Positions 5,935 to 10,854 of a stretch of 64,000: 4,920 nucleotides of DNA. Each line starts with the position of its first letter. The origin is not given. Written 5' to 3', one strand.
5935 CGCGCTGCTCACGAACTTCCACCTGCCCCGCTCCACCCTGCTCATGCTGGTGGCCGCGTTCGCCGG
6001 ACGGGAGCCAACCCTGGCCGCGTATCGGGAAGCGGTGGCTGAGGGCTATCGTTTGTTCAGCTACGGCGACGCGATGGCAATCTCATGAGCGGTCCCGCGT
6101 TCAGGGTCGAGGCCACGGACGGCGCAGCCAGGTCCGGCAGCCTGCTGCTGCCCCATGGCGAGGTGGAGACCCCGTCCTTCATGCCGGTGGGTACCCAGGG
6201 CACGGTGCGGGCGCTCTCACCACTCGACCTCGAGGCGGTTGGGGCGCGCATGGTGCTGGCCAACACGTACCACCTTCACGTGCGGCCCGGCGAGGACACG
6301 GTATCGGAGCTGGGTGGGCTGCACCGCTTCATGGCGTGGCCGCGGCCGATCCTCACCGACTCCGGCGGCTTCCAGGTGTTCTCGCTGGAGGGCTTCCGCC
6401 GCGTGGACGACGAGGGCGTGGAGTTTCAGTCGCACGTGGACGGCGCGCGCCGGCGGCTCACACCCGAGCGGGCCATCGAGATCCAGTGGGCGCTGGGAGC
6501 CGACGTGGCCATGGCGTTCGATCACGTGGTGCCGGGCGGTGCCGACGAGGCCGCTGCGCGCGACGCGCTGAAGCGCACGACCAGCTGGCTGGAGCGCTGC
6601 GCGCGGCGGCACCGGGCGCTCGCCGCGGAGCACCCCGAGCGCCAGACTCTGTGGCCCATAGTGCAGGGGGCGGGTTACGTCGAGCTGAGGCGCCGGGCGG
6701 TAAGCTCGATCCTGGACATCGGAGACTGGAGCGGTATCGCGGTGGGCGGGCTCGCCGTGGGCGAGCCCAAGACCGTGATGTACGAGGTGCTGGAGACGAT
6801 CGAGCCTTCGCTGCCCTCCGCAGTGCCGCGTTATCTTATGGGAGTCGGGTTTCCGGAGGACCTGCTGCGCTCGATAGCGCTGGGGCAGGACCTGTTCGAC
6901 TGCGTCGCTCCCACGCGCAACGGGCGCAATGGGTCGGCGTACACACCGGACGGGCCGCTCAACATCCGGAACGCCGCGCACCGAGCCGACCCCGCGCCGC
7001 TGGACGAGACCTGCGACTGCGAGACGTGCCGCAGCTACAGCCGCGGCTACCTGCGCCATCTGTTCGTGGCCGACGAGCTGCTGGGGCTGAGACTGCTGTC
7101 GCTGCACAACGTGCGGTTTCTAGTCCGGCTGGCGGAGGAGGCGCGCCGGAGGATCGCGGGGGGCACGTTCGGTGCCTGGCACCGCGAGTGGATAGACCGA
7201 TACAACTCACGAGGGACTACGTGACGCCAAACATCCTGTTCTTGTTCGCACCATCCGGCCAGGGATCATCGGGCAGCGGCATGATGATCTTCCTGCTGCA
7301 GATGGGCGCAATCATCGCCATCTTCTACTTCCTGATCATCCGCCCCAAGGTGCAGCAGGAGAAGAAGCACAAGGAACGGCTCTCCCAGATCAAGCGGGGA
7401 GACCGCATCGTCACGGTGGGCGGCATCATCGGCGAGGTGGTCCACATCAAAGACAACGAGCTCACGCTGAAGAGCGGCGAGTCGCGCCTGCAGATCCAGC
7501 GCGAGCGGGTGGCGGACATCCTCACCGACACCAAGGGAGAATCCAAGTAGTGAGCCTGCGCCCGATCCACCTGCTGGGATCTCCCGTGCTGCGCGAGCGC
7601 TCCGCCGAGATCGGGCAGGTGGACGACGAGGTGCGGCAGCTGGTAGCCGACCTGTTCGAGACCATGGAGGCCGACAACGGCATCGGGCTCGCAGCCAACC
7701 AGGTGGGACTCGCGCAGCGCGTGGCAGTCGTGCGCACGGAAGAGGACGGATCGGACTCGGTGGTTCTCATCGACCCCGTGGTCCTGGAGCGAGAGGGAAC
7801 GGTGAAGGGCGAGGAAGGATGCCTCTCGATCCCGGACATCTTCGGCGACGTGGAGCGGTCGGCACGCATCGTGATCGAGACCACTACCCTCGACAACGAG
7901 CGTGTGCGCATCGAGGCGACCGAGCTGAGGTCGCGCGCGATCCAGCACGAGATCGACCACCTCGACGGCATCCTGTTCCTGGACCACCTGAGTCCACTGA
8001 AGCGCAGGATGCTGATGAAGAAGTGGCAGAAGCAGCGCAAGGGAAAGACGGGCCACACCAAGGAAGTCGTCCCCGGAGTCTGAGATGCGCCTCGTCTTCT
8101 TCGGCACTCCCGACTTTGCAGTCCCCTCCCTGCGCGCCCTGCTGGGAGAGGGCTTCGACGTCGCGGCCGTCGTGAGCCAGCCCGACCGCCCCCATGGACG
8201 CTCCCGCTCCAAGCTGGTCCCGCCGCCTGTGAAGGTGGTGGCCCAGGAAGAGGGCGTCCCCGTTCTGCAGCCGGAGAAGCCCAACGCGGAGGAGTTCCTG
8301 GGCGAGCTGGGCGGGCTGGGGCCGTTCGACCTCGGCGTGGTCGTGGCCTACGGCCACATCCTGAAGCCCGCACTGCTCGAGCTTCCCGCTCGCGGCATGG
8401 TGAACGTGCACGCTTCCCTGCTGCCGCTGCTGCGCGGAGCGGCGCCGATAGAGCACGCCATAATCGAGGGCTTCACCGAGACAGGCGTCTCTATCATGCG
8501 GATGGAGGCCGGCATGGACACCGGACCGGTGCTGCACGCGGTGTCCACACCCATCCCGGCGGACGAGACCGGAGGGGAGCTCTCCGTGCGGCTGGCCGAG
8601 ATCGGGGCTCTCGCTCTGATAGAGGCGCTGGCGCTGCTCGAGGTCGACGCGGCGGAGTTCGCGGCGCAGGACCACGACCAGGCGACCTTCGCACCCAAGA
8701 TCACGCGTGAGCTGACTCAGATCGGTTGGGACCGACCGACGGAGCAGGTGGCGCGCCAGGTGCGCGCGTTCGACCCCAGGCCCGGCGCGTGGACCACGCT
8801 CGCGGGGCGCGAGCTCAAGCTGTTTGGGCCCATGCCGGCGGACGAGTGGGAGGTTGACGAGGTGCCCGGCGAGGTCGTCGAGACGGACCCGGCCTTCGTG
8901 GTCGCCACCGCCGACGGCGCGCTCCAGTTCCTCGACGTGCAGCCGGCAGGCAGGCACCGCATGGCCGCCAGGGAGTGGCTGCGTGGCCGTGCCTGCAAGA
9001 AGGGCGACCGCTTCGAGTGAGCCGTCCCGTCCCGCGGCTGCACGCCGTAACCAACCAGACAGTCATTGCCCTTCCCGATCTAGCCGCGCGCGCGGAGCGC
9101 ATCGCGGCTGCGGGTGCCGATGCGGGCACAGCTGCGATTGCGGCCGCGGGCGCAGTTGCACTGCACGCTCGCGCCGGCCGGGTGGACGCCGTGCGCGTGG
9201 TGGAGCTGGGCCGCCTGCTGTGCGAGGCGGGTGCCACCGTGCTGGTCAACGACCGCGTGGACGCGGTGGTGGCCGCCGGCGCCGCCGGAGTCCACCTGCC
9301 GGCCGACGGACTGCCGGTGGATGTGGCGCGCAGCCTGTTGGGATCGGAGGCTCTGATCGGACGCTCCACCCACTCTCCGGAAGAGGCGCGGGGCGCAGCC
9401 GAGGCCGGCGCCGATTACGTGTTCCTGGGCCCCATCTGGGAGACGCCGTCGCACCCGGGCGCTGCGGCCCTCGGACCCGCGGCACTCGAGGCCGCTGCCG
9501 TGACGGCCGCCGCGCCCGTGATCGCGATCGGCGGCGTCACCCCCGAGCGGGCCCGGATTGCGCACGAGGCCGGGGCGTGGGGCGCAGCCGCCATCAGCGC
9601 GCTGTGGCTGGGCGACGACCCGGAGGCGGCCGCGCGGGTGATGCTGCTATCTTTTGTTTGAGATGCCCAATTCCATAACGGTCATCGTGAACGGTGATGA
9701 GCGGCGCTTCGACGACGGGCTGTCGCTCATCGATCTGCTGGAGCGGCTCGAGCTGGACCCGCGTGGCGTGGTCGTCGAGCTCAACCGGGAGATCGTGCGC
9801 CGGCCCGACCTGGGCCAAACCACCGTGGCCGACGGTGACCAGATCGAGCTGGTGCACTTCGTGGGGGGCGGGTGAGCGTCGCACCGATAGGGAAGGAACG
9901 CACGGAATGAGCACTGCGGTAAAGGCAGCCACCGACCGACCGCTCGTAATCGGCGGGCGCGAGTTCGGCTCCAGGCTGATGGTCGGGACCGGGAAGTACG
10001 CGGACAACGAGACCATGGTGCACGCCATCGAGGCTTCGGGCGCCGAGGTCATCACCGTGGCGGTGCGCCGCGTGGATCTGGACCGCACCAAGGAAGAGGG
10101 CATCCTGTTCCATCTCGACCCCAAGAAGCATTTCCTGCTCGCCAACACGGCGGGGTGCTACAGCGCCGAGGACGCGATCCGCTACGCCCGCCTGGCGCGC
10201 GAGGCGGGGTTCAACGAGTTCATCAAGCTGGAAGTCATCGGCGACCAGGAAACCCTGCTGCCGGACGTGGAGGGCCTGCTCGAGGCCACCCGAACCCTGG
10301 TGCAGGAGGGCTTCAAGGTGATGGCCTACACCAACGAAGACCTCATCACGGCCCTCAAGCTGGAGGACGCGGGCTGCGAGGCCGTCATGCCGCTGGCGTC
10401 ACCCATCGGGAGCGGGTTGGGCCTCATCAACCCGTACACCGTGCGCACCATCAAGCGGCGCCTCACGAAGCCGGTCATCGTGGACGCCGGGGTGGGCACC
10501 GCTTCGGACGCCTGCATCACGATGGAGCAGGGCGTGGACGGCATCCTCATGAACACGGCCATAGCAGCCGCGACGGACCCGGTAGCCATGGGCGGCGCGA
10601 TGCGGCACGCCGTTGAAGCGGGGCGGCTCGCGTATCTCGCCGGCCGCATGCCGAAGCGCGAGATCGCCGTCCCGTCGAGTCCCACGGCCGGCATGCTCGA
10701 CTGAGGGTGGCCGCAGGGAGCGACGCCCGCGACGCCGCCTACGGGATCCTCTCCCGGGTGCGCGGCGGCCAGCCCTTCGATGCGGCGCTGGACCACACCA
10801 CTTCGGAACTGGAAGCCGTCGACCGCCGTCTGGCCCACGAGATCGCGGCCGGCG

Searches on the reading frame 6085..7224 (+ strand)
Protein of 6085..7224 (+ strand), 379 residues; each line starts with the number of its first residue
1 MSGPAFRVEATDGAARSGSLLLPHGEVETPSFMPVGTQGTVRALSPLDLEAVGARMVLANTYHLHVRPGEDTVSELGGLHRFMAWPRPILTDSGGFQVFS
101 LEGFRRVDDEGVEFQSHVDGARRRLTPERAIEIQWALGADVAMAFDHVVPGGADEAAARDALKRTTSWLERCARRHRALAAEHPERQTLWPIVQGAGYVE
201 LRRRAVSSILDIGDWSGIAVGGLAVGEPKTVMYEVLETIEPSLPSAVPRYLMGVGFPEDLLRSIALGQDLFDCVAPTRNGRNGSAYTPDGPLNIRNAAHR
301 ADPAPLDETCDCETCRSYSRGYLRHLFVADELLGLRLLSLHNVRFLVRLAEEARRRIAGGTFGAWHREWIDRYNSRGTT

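Call 33: search_protein_families(library=pfam, proteins=[window:6085-7224:+], max_evalue=0.00001)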
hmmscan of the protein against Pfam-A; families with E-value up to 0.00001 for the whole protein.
window:6085-7224:+ (379 aa): 1 family
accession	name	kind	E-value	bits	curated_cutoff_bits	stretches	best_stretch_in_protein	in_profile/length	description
PF01702.25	TGT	-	4.1e-141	470.6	26.3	1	14-374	2-356/357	Queuine tRNA-ribosyltransferase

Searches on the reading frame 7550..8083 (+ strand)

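Call 33: search_protein_families(library=pfam, proteins=[window:7550-8083:+], max_evalue=0.00001)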
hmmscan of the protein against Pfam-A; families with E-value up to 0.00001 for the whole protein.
window:7550-8083:+ (177 aa): 1 family
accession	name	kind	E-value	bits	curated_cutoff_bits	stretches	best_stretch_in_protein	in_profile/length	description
PF01327.26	Pep_deformylase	-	5.7e-46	156.4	22.8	1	4-152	2-155/156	Polypeptide deformylase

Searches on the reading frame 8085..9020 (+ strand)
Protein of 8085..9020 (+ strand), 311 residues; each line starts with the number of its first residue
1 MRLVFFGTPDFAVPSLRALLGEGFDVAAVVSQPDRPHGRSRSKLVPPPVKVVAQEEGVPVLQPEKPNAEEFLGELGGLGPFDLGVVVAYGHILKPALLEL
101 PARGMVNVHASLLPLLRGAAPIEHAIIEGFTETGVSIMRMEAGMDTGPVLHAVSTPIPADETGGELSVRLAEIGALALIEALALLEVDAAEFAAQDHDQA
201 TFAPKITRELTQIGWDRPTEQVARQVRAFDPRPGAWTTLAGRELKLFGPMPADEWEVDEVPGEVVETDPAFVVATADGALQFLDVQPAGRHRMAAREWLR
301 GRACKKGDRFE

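Call 33: search_protein_families(library=pfam, proteins=[window:8085-9020:+], max_evalue=0.00001)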
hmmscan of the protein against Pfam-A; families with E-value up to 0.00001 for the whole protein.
window:8085-9020:+ (311 aa): 2 families
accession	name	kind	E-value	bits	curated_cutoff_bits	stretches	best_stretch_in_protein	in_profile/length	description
PF00551.24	Formyl_trans_N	-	2e-34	119.3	26.1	1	1-182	1-181/181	Formyl transferase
PF02911.23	Formyl_trans_C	-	2.1e-21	76.4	21.1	1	205-302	1-99/100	Formyl transferase, C-terminal domain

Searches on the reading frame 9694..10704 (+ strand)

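Call 33: search_protein_families(library=pfam, proteins=[window:9694-10704:+], max_evalue=0.00001)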
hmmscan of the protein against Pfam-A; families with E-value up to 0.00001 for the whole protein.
window:9694-10704:+ (336 aa): 1 family
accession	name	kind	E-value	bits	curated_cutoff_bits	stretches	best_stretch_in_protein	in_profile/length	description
PF05690.20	ThiG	-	3.3e-103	344.8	23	1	86-330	2-247/247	Thiazole biosynthesis protein ThiG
